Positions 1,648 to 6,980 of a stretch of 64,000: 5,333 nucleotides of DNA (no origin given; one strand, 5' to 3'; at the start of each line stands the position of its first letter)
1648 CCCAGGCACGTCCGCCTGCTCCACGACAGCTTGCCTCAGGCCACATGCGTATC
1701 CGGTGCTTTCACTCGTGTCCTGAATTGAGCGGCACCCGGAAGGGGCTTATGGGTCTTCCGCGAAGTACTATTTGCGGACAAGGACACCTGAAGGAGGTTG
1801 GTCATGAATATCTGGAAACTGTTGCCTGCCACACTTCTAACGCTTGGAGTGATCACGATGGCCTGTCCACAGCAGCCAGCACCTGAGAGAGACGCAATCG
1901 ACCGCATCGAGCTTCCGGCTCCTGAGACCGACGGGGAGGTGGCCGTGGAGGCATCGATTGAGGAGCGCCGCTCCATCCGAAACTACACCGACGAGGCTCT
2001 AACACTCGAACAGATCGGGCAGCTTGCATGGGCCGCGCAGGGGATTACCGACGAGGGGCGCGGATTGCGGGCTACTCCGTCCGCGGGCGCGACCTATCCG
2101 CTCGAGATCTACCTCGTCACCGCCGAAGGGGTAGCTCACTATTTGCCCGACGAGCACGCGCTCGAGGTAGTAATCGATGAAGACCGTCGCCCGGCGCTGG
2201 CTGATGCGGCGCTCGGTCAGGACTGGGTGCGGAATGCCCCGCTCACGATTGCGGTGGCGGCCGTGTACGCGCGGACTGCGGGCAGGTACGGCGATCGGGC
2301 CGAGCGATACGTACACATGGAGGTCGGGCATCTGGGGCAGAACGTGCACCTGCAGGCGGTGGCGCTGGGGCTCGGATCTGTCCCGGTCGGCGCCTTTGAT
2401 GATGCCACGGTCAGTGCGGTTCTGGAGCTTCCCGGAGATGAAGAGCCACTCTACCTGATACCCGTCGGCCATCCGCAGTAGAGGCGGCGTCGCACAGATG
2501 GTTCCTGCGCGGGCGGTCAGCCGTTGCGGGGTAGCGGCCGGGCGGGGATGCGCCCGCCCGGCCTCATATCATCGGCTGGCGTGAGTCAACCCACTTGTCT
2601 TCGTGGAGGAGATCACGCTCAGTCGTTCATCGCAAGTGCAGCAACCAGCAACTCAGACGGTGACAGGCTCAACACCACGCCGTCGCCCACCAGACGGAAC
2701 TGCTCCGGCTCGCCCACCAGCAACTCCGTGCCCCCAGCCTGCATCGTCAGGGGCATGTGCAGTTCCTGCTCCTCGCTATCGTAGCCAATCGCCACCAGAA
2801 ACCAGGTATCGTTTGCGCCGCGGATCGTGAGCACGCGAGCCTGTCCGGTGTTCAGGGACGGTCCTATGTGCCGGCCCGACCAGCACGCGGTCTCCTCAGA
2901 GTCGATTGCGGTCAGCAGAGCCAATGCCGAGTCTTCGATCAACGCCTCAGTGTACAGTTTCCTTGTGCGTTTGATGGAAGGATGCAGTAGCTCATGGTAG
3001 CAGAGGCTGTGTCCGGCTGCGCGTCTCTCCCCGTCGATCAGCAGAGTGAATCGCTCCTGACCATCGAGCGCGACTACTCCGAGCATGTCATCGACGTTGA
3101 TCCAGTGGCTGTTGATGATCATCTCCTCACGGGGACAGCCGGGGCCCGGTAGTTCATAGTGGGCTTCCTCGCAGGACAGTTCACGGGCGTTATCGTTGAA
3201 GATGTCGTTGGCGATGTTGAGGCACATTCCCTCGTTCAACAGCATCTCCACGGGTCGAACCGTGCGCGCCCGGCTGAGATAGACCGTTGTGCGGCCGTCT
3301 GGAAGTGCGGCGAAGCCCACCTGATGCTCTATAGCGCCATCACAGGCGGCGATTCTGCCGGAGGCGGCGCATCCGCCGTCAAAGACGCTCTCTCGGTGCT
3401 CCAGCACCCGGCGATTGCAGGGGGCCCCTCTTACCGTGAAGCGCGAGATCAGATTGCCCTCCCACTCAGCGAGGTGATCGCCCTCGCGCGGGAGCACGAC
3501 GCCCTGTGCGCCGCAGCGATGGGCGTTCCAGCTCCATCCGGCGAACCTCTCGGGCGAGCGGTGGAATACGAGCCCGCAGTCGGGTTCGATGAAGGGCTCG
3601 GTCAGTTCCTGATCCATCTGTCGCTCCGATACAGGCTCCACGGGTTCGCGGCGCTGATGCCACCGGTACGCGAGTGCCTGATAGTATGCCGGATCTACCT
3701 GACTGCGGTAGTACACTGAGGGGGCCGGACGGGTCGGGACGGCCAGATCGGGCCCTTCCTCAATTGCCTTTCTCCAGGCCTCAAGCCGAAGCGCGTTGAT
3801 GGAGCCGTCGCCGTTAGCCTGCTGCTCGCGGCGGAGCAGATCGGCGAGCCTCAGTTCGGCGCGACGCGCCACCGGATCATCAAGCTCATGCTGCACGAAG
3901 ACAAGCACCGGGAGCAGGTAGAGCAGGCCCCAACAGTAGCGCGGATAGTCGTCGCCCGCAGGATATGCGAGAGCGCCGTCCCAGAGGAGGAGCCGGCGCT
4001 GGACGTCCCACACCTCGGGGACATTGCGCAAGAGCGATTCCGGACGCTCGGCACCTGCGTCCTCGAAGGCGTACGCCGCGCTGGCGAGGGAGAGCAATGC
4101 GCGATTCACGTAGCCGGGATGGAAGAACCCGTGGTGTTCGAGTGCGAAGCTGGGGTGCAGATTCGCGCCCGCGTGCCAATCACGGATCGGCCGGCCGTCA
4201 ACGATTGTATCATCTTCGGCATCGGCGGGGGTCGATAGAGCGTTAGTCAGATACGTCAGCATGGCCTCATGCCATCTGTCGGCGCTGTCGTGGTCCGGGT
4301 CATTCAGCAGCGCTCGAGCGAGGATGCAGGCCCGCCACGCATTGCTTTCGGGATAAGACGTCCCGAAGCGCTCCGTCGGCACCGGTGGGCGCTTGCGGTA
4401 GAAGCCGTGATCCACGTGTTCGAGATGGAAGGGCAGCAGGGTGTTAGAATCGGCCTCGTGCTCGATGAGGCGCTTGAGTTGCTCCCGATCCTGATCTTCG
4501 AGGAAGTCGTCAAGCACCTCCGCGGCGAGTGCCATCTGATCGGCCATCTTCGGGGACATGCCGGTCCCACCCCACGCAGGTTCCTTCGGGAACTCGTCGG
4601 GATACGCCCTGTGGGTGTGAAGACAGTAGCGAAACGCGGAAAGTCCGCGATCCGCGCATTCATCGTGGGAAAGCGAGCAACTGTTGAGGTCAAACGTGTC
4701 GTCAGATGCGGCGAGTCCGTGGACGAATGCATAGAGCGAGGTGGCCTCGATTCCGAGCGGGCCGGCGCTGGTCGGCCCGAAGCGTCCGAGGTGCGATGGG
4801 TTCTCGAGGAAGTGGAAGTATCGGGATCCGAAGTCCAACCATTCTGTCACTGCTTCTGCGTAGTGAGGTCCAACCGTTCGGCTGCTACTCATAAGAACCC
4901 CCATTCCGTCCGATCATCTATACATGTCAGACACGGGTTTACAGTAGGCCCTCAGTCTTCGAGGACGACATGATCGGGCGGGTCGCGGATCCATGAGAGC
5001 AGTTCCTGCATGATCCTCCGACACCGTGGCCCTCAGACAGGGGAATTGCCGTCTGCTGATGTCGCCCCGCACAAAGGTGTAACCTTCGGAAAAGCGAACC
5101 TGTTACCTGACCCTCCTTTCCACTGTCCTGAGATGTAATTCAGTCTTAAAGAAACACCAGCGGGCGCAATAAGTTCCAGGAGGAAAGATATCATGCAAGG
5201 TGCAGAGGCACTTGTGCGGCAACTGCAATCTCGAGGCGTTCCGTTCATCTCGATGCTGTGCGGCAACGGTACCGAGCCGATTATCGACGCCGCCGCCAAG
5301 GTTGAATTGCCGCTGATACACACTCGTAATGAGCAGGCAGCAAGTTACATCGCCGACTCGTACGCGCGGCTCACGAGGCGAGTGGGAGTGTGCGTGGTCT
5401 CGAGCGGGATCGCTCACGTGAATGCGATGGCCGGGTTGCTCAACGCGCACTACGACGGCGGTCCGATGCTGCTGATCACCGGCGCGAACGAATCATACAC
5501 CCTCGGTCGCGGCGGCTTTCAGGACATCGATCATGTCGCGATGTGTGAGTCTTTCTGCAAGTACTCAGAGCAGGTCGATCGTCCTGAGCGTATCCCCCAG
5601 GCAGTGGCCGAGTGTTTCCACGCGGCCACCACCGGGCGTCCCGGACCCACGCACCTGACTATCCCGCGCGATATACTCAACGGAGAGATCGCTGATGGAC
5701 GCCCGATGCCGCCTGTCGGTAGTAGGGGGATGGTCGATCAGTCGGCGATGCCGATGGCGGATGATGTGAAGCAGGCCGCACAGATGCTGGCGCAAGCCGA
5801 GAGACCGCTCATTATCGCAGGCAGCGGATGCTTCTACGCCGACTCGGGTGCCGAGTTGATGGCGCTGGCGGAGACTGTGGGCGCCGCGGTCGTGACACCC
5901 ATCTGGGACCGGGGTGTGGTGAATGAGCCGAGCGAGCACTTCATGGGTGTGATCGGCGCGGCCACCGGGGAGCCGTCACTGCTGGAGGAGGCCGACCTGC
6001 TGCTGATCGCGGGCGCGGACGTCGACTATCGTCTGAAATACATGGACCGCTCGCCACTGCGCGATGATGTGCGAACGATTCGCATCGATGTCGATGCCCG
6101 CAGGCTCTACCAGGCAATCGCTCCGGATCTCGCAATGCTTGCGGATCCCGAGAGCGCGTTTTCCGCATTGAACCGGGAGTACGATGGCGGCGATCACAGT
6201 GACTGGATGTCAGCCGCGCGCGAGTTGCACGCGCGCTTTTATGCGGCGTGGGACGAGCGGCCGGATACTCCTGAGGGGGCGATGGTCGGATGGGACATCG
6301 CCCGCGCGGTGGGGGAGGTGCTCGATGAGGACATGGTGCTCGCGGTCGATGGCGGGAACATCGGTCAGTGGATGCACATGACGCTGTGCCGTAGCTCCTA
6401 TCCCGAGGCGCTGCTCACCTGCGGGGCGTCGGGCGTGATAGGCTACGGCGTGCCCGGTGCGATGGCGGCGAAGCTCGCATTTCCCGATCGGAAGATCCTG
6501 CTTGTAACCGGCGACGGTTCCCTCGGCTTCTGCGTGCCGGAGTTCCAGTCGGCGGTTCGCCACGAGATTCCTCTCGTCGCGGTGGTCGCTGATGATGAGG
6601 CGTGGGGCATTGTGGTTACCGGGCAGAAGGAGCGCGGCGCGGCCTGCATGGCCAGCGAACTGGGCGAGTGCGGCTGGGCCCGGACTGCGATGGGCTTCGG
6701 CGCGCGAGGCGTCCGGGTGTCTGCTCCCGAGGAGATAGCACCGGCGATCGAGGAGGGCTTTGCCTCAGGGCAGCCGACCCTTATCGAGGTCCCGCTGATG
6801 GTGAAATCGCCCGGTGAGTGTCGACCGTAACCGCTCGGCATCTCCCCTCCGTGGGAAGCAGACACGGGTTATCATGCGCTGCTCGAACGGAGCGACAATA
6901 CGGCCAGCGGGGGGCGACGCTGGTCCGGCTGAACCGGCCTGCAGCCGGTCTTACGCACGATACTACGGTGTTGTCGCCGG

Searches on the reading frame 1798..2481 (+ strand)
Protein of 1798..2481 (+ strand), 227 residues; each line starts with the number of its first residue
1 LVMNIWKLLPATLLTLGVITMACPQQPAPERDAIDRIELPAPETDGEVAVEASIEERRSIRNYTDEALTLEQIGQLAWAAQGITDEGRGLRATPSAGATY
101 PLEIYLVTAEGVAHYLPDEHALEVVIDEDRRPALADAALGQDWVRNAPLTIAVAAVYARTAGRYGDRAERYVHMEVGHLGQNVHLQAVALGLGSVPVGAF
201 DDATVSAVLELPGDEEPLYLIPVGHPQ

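Call 77: search_protein_families(library=pfam, proteins=[window:1798-2481:+], max_evalue=0.0001)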
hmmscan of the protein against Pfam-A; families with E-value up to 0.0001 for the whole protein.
window:1798-2481:+ (227 aa): 2 families
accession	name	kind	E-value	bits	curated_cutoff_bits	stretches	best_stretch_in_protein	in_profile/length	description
PF00881.29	Nitroreductase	-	1.1e-34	120.5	23.5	1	54-225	1-167/167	Nitroreductase family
PF14512.11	TM1586_NiRdase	-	2.1e-07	31.2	27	0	172-226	80-133/215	Putative TM nitroreductase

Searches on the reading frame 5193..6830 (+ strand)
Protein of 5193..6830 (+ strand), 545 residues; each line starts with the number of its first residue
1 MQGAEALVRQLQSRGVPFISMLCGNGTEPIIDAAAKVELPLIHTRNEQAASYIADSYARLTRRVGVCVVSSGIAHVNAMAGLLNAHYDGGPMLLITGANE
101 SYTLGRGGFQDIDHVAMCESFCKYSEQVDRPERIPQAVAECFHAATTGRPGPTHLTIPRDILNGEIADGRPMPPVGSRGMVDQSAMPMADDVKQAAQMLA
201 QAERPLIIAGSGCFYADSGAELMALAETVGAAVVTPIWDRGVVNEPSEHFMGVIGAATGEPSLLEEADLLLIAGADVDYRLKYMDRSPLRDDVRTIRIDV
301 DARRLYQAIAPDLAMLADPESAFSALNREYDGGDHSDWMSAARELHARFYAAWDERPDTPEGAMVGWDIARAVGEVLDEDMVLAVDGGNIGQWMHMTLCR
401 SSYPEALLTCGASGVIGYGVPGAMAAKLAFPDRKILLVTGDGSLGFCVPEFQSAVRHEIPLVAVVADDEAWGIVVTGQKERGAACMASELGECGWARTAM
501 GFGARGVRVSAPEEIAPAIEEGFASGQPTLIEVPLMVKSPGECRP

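Call 77: search_protein_families(library=pfam, proteins=[window:5193-6830:+], max_evalue=0.0001)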
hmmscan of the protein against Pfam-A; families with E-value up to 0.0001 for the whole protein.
window:5193-6830:+ (545 aa): 3 families
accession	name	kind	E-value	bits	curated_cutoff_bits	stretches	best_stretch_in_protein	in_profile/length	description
PF02775.26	TPP_enzyme_C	-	5.6e-31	107.8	21.9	1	386-533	1-151/151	Thiamine pyrophosphate enzyme, C-terminal TPP binding domain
PF02776.23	TPP_enzyme_N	-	1.2e-30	106.2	26.8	1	1-117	1-119/119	Thiamine pyrophosphate enzyme, N-terminal TPP binding domain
PF00205.28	TPP_enzyme_M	-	4.4e-25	88.4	30.4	1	192-326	1-137/137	Thiamine pyrophosphate enzyme, central domain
